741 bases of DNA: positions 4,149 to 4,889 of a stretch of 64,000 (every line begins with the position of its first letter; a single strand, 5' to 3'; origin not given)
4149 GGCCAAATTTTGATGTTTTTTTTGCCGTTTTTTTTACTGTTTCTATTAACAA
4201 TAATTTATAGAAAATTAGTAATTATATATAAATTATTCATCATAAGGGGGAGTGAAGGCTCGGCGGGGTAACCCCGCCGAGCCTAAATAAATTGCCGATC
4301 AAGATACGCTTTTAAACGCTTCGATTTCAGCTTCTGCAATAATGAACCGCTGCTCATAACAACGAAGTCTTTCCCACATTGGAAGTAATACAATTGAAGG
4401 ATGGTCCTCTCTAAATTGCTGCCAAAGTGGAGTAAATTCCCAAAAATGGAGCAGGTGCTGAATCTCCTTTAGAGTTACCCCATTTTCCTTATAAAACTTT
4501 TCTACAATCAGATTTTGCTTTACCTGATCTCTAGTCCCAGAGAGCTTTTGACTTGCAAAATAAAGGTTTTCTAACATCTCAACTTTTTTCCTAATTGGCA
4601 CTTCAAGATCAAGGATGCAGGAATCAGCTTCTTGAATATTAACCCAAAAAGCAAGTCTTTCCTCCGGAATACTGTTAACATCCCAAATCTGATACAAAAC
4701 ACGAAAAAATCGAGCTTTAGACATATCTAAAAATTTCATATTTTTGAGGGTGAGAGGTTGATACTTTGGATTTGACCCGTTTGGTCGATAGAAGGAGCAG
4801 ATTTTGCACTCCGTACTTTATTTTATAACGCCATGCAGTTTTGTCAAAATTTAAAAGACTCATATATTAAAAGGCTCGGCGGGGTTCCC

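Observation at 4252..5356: Tandem pair of paralogous unknown genes, each with its own near-identical GC hairpin terminator, inserted between rpsS and rplB in the S10 ribosomal operon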

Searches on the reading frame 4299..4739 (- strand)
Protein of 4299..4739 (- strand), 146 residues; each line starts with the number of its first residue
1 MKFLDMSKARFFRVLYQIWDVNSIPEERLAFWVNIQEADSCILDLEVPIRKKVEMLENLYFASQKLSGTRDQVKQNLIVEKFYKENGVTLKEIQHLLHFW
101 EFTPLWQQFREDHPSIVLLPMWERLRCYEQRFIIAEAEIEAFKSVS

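Call 4: search_protein_families(library=pfam, proteins=[window:4299-4739:-], max_evalue=1)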
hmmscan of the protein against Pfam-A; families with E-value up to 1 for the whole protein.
window:4299-4739:- (146 aa): 1 family
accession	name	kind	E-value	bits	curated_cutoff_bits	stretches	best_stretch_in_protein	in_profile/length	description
PF06854.16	Phage_Gp15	-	0.056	13.9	23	1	76-113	100-136/170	Bacteriophage Gp15 protein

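Call 10: find_homologous_proteins(query=window:4299-4739:-)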
Query window:4299-4739:- (146 aa): 2 proteins with E <= 0.001 among 7 candidates.
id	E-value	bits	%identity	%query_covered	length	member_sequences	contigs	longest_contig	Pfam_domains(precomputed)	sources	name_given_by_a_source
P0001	1.1e-88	313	100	97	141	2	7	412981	-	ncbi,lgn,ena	-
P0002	7.1e-47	177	55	95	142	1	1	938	-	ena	-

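Call 12: search_protein_families(library=phrogs, proteins=[window:4299-4739:-], max_evalue=1)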
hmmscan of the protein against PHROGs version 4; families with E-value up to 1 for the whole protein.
window:4299-4739:- (146 aa): 1 family
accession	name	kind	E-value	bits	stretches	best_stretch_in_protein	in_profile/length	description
phrog_19223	-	unknown function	0.14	13.7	0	56-86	45-75/84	-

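Call 13: search_protein_families(library=ncbifam, proteins=[window:4299-4739:-], max_evalue=1)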
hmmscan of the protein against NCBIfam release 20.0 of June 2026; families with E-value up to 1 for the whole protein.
window:4299-4739:- (146 aa): 0 families

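Call 15: find_encoding_contigs(protein=P0002, flank=10000)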
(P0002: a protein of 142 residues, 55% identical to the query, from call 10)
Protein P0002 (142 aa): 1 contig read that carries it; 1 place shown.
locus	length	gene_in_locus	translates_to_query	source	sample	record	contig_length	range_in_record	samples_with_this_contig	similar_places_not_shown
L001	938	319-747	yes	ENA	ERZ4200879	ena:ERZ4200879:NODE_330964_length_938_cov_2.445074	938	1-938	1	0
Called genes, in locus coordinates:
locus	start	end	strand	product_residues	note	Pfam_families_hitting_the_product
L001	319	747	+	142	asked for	-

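Call 25: search_protein_representatives(alignment_id=A2)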
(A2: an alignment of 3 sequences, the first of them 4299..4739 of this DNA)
Query: 3 sequences, 142 profile positions. Proteins with E-value up to 0.001 (for the whole library): 17; up to 1e-10: 3; up to 1e-30: 2. The best 17 are listed.
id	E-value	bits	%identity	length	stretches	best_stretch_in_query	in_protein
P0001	1.3e-69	249.2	-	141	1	6-141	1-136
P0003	9.8e-57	207.5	-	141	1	2-142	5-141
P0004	5.9e-17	78.5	-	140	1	1-139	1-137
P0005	2.2e-08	50.7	-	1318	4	22-52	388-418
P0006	1.3e-07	48.3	-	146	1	9-105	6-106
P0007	1.3e-07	48.2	-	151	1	5-105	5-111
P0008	2.3e-07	47.4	-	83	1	74-140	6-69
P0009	1.6e-06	44.7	-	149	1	7-111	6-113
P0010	2.6e-05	40.8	-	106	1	95-140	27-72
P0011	2.8e-05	40.7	-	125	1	7-109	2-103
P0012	5.7e-05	39.7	-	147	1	7-103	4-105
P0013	8.4e-05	39.1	-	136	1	6-102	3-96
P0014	1.5e-04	38.3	-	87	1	80-142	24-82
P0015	3.3e-04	37.2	-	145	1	8-112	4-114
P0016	4.8e-04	36.7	-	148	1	8-125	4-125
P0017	6.4e-04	36.3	-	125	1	6-105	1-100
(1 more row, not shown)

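Call 28: find_homologous_proteins(query=A4, max_evalue=0.01)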
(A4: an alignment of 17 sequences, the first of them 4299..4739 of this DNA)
Query A4 (17 sequences) (146 aa, profile of the alignment): 9 proteins with E <= 0.01 among 631 candidates.
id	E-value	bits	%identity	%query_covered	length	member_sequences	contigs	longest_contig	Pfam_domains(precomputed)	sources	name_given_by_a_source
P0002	5.5e-41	158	55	95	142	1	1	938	-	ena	-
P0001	4.2e-40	155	100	97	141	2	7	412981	-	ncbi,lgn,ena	-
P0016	9.5e-39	150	24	64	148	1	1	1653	-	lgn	-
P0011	5.1e-36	141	32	21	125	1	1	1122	-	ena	-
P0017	3.4e-34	136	21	68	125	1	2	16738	-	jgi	jgi:hypothetical protein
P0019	5.4e-32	128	24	62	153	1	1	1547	-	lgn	-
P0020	7.6e-30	121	19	63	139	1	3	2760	-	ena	-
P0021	1.0e-29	121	21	64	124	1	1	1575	-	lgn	-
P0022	6.7e-24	102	31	38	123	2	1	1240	-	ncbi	-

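Call 29: search_protein_families(library=pfam, alignment_id=A4, max_evalue=1)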
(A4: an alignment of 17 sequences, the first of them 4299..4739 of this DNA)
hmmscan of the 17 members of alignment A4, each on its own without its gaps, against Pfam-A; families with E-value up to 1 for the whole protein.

A. member 1, window:4299-4739:- (146 aa): 1 family
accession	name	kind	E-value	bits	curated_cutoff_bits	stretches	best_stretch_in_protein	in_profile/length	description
PF06854.16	Phage_Gp15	-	0.056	13.9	23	1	76-113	100-136/170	Bacteriophage Gp15 protein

B. families by the number of members that match (of 17 scanned): 5 families
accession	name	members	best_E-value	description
PF10391.15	DNA_pol_lambd_f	2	0.0028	Fingers domain of DNA polymerase lambda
PF11798.14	IMS_HHH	2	0.16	IMS family HHH motif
PF02576.22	RimP_N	1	0.033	RimP N-terminal domain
PF11113.13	Phage_head_chap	1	0.036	Head assembly gene product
PF06854.16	Phage_Gp15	1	0.056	Bacteriophage Gp15 protein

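Call 30: find_encoding_contigs(protein=P0017, flank=10000)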
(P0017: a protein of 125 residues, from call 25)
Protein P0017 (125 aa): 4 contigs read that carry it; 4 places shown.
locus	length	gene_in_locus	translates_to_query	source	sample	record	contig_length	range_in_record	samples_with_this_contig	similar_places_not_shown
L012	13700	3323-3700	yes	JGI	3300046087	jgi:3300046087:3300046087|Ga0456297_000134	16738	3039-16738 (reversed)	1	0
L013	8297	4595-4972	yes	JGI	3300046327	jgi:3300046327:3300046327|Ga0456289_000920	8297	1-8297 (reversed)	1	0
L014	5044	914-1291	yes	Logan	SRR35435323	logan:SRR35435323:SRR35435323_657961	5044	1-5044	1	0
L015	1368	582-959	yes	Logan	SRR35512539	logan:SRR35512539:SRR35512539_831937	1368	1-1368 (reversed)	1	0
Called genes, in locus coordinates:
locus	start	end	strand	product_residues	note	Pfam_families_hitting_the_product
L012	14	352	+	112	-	PF01797:Y1_Tnp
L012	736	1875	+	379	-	PF01471:PG_binding_1 (faint)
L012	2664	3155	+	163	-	-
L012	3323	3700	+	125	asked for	-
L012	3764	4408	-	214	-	PF09335:VTT_dom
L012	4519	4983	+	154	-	-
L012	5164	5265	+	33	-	-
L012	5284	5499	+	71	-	-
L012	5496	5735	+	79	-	-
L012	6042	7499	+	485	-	PF03193:RsgA_GTPase (faint), PF00005:ABC_tran, PF02463:SMC_N (faint), PF12775:AAA_7 (faint), PF13401:AAA_22 (faint), PF13476:AAA_23 (faint), PF13304:AAA_21 (weak), PF00005:ABC_tran, +4 more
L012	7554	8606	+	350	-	PF01966:HD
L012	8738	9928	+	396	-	PF13521:AAA_28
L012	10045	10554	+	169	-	-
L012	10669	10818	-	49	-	-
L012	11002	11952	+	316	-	PF02618:YceG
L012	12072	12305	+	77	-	-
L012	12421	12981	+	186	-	-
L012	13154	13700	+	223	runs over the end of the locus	PF00156:Pribosyltran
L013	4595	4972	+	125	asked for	-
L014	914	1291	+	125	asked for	-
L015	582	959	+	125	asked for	-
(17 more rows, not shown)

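Call 31: find_encoding_contigs(protein=P0020, flank=5000)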
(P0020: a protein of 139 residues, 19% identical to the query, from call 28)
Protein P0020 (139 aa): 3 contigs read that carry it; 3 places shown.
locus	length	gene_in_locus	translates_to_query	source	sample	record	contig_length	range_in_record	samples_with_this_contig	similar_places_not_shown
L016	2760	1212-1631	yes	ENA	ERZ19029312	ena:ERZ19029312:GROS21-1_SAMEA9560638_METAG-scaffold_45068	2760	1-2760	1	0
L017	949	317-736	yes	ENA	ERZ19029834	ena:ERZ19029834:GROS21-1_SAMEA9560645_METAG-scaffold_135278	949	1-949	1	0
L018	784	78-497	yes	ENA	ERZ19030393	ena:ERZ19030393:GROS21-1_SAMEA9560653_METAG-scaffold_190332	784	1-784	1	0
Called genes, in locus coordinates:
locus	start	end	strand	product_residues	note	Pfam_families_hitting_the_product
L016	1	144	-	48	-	?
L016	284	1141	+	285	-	PF02481:DNA_processg_A, PF17782:WHD_DprA (weak)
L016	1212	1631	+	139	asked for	-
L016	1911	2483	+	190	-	-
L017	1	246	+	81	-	?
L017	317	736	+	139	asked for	-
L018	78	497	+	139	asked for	-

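Call 32: find_encoding_contigs(protein=P0022, flank=5000)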
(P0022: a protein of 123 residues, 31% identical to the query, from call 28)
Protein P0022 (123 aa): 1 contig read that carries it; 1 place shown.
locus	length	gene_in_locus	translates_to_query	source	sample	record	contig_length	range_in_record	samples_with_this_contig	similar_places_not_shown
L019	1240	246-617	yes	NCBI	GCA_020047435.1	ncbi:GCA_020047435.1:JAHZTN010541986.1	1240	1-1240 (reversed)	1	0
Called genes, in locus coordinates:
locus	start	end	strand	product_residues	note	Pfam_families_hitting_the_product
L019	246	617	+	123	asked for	-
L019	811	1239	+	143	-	?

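Call 33: find_encoding_contigs(protein=P0016, flank=5000)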
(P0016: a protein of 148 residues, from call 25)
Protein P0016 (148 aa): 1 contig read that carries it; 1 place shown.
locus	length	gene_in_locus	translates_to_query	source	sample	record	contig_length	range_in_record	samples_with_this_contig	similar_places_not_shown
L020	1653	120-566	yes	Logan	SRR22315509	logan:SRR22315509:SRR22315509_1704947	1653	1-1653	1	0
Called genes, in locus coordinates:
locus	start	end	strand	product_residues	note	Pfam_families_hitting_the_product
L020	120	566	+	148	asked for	-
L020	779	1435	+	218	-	-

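Call 40: search_solved_structures(query=A4, max_evalue=10)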
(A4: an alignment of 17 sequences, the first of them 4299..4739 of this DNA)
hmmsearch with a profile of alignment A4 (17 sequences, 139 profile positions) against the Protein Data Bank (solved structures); distinct sequences matched with E-value up to 10: 1.
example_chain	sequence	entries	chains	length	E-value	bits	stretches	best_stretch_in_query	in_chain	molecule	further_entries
1wh7_A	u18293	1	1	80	0.71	12.9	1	44-102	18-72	ZF-HD homeobox family protein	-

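Call 41: search_protein_families(library=padloc, alignment_id=A4, max_evalue=1)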
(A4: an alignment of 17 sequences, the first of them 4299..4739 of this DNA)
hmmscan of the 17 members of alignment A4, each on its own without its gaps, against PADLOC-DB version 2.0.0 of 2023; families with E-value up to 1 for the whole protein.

A. member 1, window:4299-4739:- (146 aa): 0 families

B. families by the number of members that match (of 17 scanned): 1 family
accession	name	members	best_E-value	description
PDLC00495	JetB1|JetB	1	0.013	DUF4194 domain; MukE-like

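Call 45: predict_structure(alignment_id=A5)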
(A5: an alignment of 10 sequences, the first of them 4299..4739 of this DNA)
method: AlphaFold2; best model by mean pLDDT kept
length: 146 residues; sequences in the alignment: 10
mean_pLDDT: 83.5   pTM: 0.74
mean pLDDT of the five models: 83.5, 82.7, 80.8, 77.9, 77.3
residues with pLDDT >= 90: 34; 70-90: 94; 50-70: 17; < 50: 1
segments of 3 or more residues with pLDDT < 50: none
pLDDT, mean of each block of 10 residues (from residue 1): 76 92 93 74 91 92 81 86 82 68 82 87 85 85 74
secondary structure, 60 per line:
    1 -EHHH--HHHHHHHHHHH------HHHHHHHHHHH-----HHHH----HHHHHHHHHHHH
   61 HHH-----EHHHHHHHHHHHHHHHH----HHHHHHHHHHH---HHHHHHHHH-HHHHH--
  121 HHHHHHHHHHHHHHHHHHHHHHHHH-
elements in order: H8-18 H25-35 H41-44 H49-63 H70-85 H90-100 H104-112 H114-118 H121-145

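Call 56: fold_search(model_id=the predicted structure, library=viral)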
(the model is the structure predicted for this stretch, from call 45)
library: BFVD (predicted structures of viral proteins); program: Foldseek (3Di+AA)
matches with E <= 10: 71; with E <= 0.001: 0
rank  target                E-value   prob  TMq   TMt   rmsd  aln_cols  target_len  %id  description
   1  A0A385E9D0            1.6e+00  0.13  0.16  0.28   9.5        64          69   14  Uncharacterized protein [Caulobacter phage CcrBL10]
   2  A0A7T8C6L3            1.7e+00  0.02  0.12  0.15  17.4       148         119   16  (no name in the UniProt tables at hand)
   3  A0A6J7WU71            2.9e+00  0.02  0.15  0.15  29.9       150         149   13  Uncharacterized protein [uncultured Caudovirales phage]
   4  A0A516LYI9            3.3e+00  0.16  0.30  0.48   5.3        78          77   13  (no name in the UniProt tables at hand)
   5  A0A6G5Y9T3            3.5e+00  0.02  0.15  0.15  15.1       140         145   14  (no name in the UniProt tables at hand)
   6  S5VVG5                3.7e+00  0.03  0.19  0.16  15.8       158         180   14  Uncharacterized protein [Pseudomonas phage PaBG]
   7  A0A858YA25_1          3.7e+00  0.01  0.15  0.04  18.2       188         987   13  RdRp [Botrytis cinerea alpha-like virus 1]
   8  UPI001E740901         4.1e+00  0.04  0.14  0.17  12.0        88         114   18  (no name look-up for this kind of identifier)
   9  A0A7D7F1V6            4.4e+00  0.04  0.17  0.09  10.3        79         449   13  (no name in the UniProt tables at hand)
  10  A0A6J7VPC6            4.4e+00  0.03  0.18  0.12  20.3       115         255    9  Uncharacterized protein [uncultured Caudovirales phage]
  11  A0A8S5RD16            4.4e+00  0.03  0.14  0.23  14.6       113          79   11  Uncharacterized protein [virus sp. ctmTa7]
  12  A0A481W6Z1            4.6e+00  0.03  0.14  0.19  13.6        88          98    9  Uncharacterized protein [Fusobacterium phage Fnu1]
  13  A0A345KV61            4.6e+00  0.03  0.19  0.21  14.1       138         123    6  Uncharacterized protein [Mycobacterium phage Aminay]
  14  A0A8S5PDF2            4.6e+00  0.03  0.14  0.20  13.6        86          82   10  Uncharacterized protein [Siphoviridae sp. ctKeG8]
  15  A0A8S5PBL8            4.6e+00  0.03  0.17  0.10  14.2       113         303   12  ASCH domain-containing protein [Myoviridae sp. ctsGI2]
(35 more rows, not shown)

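Call 57: fold_search(model_id=the predicted structure, library=pdb)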
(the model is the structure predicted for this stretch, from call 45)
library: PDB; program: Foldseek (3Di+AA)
matches with E <= 10: 23; with E <= 0.001: 0
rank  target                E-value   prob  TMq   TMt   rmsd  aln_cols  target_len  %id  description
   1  6f03_B                2.6e+00  0.03  0.16  0.14  20.6       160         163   13  The crystal structure of secreted antigen BPSL2520 (released 2018-12-05)
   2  3wfx_B                2.8e+00  0.06  0.21  0.22  14.3       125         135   15  Crystal Structure of the Imidazole-Bound Form of the HGbRL's Globin Domain (released 2014-08-06)
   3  6f03_D                3.1e+00  0.02  0.16  0.16  20.5       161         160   14  The crystal structure of secreted antigen BPSL2520 (released 2018-12-05)
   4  3pt7_B                3.5e+00  0.04  0.21  0.20  14.1       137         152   14  Structure of HbII-III-Oxy from Lucina pectinata at pH 5.0 (released 2011-12-07)
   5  3f7c                  3.5e+00  0.02  0.13  0.12  12.5       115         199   11  Crystal structure of a duf416 family protein (maqu_0942) from marinobacter aquaeolei vt8 at 2.00 A resolution (released 2008-11-25)
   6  6w1b_D                4.7e+00  0.05  0.16  0.24   9.6        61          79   16  N-terminal domain of mouse surfactant protein B with bound lipid, Y59A/H79A mutant (released 2020-11-25)
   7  8hdu_E                4.7e+00  0.04  0.22  0.22  11.2       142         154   12  De novo design cavitated protein without predefined topology (released 2023-01-18)
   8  8hdu_A                5.3e+00  0.04  0.22  0.22  11.0       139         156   10  De novo design cavitated protein without predefined topology (released 2023-01-18)
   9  6u8t_A                5.6e+00  0.02  0.15  0.12  11.6        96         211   14  Crystal structure of YopT domain of Pasteurella Multocida PfhB2-toxin (released 2020-09-09)
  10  9fhl_S                5.9e+00  0.08  0.18  0.33   7.8        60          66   12  High-resolution cryo-EM structure of Saccharolobus solfataricus 30S ribosomal subunit bound to mRNA and initiator tRNA (released 2025-01-15)
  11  8x6e                  6.6e+00  0.05  0.20  0.13   9.3        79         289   13  crystal structure of the N-terminal TBF1 (released 2024-11-27)
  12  6bmm_A                6.6e+00  0.03  0.16  0.09  12.5        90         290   14  Structure of human DHHC20 palmitoyltransferase, space group P21 (released 2018-01-24)
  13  8hdu_D                7.9e+00  0.04  0.26  0.25  10.5       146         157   14  De novo design cavitated protein without predefined topology (released 2023-01-18)
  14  8hdu_C                7.9e+00  0.04  0.25  0.24  10.7       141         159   11  De novo design cavitated protein without predefined topology (released 2023-01-18)
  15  3x1v_G                7.9e+00  0.03  0.14  0.18  13.3        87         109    8  Crystal structure of nucleosome core particle in the presence of histone variant involved in reprogramming (released 2015-09-23)
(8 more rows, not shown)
